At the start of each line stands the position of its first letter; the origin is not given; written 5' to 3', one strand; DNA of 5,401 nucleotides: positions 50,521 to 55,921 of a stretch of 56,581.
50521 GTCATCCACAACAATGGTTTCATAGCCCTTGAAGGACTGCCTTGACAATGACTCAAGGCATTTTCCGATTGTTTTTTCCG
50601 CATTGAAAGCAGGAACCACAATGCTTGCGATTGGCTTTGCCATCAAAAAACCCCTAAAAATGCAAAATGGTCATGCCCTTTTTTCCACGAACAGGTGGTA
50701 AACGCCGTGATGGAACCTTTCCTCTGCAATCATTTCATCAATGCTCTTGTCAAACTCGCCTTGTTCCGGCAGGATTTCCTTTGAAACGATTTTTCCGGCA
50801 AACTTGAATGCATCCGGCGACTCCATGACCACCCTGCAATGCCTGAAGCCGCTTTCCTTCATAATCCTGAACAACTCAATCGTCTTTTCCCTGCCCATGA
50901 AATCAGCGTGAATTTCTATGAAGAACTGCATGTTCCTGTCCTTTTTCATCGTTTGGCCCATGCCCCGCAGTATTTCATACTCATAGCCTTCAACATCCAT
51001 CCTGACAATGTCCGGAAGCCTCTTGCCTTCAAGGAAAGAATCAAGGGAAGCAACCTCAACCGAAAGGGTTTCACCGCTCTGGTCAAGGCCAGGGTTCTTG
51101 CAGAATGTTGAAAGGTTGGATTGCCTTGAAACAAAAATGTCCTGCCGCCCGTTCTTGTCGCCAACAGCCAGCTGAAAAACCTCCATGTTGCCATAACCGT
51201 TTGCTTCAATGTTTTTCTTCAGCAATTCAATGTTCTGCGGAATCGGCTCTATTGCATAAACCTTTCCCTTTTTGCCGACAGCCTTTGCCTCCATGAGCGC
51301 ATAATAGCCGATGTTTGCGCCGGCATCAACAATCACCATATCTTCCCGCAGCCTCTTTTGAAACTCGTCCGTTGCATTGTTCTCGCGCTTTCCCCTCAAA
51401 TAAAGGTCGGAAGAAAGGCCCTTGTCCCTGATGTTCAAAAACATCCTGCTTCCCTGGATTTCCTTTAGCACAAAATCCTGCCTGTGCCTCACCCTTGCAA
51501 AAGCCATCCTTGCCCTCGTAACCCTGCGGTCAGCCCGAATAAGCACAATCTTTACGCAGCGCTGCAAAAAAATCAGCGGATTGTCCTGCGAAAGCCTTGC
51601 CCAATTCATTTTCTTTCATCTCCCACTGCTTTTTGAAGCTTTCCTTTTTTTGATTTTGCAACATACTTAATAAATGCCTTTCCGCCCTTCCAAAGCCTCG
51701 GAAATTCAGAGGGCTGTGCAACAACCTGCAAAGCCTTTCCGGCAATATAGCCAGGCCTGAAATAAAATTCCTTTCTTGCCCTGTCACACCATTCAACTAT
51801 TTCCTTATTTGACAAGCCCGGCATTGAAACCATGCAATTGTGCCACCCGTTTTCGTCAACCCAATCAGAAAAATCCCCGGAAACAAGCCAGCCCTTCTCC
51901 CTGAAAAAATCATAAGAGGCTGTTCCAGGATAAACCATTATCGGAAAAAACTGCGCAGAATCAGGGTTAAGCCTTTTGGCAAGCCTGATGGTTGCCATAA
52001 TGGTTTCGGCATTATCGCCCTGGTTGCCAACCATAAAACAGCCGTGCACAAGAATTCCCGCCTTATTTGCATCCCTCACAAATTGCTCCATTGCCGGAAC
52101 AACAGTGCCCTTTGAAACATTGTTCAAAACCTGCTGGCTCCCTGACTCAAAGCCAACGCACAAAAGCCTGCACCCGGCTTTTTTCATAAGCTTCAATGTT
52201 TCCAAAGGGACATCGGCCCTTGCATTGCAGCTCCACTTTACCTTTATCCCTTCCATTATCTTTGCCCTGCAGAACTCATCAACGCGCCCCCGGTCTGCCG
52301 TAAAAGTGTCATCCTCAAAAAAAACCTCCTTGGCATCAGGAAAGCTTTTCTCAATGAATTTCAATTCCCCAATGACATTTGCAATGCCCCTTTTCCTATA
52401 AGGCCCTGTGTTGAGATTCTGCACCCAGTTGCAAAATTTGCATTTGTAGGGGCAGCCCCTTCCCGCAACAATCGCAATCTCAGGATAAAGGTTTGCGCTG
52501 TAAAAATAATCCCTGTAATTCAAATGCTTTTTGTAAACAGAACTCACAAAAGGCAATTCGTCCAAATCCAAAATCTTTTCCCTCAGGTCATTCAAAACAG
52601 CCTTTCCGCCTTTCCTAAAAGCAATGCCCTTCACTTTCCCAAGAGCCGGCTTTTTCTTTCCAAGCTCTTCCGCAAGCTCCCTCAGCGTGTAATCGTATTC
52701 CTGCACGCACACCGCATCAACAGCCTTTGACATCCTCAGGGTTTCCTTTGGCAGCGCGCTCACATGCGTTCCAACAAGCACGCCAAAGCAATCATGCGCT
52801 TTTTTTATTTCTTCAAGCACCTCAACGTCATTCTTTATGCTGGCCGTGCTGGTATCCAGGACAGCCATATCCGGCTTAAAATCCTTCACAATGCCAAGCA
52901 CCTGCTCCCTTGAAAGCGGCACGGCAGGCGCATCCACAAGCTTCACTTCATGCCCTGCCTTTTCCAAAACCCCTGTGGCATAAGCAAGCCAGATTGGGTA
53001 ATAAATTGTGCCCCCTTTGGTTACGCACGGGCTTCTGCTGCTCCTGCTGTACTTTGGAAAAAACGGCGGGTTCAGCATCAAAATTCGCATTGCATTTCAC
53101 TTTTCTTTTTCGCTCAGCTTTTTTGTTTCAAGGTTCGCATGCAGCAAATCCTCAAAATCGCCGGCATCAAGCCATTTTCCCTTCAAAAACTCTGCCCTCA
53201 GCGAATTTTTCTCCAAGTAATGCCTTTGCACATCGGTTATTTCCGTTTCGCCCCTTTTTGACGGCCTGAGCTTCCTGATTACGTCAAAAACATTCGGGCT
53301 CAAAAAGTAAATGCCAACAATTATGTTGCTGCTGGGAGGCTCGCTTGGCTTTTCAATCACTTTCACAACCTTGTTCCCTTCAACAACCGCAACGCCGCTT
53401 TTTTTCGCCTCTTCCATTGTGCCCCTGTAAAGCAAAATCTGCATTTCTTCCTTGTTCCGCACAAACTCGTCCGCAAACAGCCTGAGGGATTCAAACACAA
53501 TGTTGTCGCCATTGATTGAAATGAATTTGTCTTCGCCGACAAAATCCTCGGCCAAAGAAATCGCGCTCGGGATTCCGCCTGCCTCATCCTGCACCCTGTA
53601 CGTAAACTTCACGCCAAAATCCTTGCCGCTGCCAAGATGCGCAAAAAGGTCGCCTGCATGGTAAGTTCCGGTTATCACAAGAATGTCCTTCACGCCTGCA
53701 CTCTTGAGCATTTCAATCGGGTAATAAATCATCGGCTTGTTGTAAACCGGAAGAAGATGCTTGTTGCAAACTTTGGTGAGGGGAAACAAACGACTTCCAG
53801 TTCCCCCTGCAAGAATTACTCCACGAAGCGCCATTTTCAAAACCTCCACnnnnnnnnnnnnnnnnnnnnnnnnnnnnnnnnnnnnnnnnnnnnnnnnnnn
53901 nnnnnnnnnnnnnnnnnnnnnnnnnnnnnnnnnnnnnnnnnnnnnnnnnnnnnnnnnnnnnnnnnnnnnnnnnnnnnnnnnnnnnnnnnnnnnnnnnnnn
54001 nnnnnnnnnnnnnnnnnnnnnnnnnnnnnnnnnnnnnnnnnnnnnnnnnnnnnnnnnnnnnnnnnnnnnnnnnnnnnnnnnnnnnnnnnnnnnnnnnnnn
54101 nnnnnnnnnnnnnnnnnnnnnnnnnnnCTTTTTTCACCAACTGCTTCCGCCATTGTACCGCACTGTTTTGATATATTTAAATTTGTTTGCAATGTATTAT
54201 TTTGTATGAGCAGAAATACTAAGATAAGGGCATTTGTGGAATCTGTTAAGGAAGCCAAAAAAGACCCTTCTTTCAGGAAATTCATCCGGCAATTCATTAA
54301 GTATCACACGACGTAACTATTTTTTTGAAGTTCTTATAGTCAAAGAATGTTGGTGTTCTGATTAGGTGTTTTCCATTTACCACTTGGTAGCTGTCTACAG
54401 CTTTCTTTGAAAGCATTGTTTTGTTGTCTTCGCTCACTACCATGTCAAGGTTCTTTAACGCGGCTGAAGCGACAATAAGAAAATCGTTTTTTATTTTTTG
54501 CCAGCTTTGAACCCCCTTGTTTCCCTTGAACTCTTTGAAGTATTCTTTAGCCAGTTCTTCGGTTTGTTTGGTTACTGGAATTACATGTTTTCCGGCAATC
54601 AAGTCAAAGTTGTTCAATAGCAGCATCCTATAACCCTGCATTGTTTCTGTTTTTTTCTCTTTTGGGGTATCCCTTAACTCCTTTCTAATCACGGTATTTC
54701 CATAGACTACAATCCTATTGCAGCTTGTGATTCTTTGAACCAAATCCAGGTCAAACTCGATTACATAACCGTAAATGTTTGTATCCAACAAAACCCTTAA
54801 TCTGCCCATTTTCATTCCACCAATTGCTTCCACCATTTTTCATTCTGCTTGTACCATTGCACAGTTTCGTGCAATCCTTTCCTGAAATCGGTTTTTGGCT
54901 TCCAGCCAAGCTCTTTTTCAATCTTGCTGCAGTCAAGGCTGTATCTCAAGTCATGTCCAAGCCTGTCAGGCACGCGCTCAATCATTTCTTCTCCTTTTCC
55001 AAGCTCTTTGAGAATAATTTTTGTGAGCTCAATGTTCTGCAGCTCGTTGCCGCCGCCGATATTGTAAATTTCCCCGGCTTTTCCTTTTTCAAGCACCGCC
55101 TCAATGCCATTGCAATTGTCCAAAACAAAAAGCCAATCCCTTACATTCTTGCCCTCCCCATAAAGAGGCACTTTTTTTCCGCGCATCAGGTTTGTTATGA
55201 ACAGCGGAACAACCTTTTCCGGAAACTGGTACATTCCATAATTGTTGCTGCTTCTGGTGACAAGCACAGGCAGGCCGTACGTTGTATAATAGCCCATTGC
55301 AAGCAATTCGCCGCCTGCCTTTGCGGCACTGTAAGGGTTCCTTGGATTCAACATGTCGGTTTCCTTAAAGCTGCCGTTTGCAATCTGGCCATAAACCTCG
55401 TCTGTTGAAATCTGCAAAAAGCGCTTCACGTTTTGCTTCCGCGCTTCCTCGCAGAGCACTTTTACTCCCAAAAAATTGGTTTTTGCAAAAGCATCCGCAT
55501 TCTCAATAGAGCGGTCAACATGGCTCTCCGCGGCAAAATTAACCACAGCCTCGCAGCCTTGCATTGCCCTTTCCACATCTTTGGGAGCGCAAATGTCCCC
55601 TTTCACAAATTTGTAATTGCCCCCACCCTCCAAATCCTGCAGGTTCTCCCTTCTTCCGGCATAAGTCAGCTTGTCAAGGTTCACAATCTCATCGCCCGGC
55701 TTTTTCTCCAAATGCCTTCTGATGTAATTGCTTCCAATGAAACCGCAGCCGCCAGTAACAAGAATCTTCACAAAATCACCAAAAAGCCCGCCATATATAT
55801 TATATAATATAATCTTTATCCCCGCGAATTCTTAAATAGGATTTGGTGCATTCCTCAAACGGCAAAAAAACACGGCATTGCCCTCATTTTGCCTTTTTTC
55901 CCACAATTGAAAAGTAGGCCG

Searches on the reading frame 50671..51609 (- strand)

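Call 36: search_protein_families(library=pfam, proteins=[window:50671-51609:-], max_evalue=0.0001)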
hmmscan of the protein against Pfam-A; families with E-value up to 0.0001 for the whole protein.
window:50671-51609:- (312 aa): 3 families
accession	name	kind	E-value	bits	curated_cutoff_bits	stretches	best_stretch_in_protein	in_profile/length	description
PF05050.19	Methyltransf_21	-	1.2e-22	81.3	22.7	1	95-256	1-172/173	Methyltransferase FkbM domain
PF05575.17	V_cholerae_RfbT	-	4e-07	30.1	27.9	1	88-234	78-227/286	Vibrio cholerae RfbT protein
PF02475.24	TRM5-TYW2_MTfase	-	2e-06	28.3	28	1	84-141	31-87/164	TRM5/TYW2 methyltransferase domain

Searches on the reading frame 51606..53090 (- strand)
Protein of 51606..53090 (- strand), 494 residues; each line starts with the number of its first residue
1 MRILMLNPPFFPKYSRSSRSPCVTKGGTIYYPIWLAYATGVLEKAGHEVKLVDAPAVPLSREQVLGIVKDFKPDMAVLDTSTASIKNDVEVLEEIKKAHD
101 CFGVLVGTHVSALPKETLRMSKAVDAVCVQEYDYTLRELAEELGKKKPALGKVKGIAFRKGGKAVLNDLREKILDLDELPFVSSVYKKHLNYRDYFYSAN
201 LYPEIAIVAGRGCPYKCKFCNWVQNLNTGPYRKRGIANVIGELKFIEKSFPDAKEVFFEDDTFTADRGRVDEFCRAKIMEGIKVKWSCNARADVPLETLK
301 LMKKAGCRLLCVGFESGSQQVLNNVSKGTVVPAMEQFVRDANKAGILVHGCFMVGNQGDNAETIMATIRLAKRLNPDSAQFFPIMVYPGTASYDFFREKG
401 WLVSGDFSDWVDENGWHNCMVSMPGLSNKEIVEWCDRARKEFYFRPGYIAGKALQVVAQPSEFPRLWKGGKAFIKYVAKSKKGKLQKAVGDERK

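Call 36: search_protein_families(library=pfam, proteins=[window:51606-53090:-], max_evalue=0.0001)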
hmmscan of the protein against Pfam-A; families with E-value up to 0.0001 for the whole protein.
window:51606-53090:- (494 aa): 2 families
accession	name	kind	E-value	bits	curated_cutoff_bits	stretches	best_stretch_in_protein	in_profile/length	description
PF04055.27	Radical_SAM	-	6.1e-17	62.7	29.5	1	208-371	2-166/166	Radical SAM superfamily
PF02310.24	B12-binding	-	7.4e-16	58.5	32.1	1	23-139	5-120/121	B12 binding domain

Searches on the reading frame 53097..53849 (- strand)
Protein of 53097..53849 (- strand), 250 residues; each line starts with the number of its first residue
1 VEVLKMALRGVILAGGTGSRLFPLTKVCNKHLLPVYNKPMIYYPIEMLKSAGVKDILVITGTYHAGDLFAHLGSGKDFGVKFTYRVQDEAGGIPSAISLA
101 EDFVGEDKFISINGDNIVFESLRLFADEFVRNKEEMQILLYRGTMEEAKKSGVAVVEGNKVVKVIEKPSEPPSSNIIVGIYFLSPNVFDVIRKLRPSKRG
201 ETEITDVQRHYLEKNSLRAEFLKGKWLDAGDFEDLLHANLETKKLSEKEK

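Call 38: search_protein_families(library=pfam, proteins=[window:53097-53849:-], max_evalue=0.01)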
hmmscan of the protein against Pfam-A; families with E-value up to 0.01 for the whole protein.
window:53097-53849:- (250 aa): 2 families
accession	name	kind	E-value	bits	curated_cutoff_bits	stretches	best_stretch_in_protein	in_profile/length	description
PF00483.29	NTP_transferase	-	1e-52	179.6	21.2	1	10-242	2-242/245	Nucleotidyl transferase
PF12804.13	NTP_transf_3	-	1.2e-09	39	27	1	10-144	1-126/160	MobA-like NTP transferase domain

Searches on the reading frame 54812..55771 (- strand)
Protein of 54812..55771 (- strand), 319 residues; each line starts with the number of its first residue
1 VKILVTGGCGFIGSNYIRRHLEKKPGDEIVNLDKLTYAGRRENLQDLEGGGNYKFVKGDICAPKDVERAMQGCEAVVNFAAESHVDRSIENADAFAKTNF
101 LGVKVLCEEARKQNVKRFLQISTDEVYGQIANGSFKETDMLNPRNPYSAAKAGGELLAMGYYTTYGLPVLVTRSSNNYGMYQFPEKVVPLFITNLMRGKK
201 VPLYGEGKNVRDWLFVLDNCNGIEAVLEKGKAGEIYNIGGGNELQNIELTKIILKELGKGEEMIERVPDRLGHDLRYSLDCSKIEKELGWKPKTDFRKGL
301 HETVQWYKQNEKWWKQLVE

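Call 38: search_protein_families(library=pfam, proteins=[window:54812-55771:-], max_evalue=0.01)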
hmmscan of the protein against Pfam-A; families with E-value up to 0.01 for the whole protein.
window:54812-55771:- (319 aa): 8 families
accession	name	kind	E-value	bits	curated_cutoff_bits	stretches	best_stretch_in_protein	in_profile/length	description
PF16363.11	GDP_Man_Dehyd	-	1.6e-75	255.1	27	1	4-303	1-332/332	GDP-mannose 4,6 dehydratase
PF01370.27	Epimerase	-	8.8e-61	205.8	20.9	1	3-239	1-240/240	NAD dependent epimerase/dehydratase family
PF04321.23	RmlD_sub_bind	-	2.2e-18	66.8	27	1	1-158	1-136/287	RmlD substrate binding domain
PF01073.25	3Beta_HSD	-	1.8e-17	63.7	22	1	4-216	1-218/280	3-beta hydroxysteroid dehydrogenase/isomerase family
PF02719.21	Polysacc_synt_2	-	8.2e-17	61.8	20.2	1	3-260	1-250/293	Polysaccharide biosynthesis protein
PF13460.12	NAD_binding_10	-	1.7e-10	41.5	27.2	1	40-149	28-123/184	NAD(P)H-binding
PF07993.18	NAD_binding_4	-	1.6e-08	34.4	20.1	1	5-176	1-206/258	Male sterility protein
PF00106.31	adh_short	-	0.006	16.5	26.6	0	3-159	3-161/195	short chain dehydrogenase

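Call 79: find_encoding_contigs(protein=window:54812-55771:-, flank=10000, max_places=1)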
Protein window:54812-55771:- (319 aa): 1 contig read that carries it; 1 place shown.
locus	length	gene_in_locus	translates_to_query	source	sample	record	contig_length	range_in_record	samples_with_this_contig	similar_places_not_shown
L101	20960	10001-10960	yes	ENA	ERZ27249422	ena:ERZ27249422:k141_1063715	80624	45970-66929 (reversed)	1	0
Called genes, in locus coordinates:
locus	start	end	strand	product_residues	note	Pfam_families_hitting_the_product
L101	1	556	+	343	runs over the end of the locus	PF00106:adh_short (faint), PF01073:3Beta_HSD, PF01370:Epimerase, PF02719:Polysacc_synt_2, PF04321:RmlD_sub_bind, PF07993:NAD_binding_4, PF08659:KR (weak), PF16363:GDP_Man_Dehyd, +1 more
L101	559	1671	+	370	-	PF00106:adh_short, PF01073:3Beta_HSD, PF01370:Epimerase, PF02719:Polysacc_synt_2, PF05368:NmrA (weak), PF07993:NAD_binding_4, PF13460:NAD_binding_10, PF16363:GDP_Man_Dehyd, +1 more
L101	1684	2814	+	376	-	PF13439:Glyco_transf_4, PF13579:Glyco_trans_4_4, PF00534:Glycos_transf_1, PF13692:Glyco_trans_1_4, PF13524:Glyco_trans_1_2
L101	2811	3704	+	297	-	PF00535:Glycos_transf_2, PF13641:Glyco_tranf_2_3, PF13506:Glyco_transf_21 (faint)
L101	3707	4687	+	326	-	PF03706:LPG_synthase_TM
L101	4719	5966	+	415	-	PF13231:PMT_2 (weak)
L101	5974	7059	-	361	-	PF01041:DegT_DnrJ_EryC1, PF00155:Aminotran_1_2 (faint)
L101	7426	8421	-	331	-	PF01073:3Beta_HSD, PF01370:Epimerase, PF02719:Polysacc_synt_2, PF16363:GDP_Man_Dehyd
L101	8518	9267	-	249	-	PF00535:Glycos_transf_2, PF10111:Glyco_tranf_2_2 (weak), PF13641:Glyco_tranf_2_3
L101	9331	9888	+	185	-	PF13489:Methyltransf_23 (weak), PF08241:Methyltransf_11 (faint), PF08242:Methyltransf_12 (faint)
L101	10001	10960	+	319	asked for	PF01073:3Beta_HSD, PF01370:Epimerase, PF02719:Polysacc_synt_2, PF04321:RmlD_sub_bind, PF07993:NAD_binding_4, PF13460:NAD_binding_10, PF16363:GDP_Man_Dehyd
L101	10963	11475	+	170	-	-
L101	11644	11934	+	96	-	-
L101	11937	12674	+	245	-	PF00483:NTP_transferase, PF12804:NTP_transf_3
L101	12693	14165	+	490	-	PF02310:B12-binding, PF04055:Radical_SAM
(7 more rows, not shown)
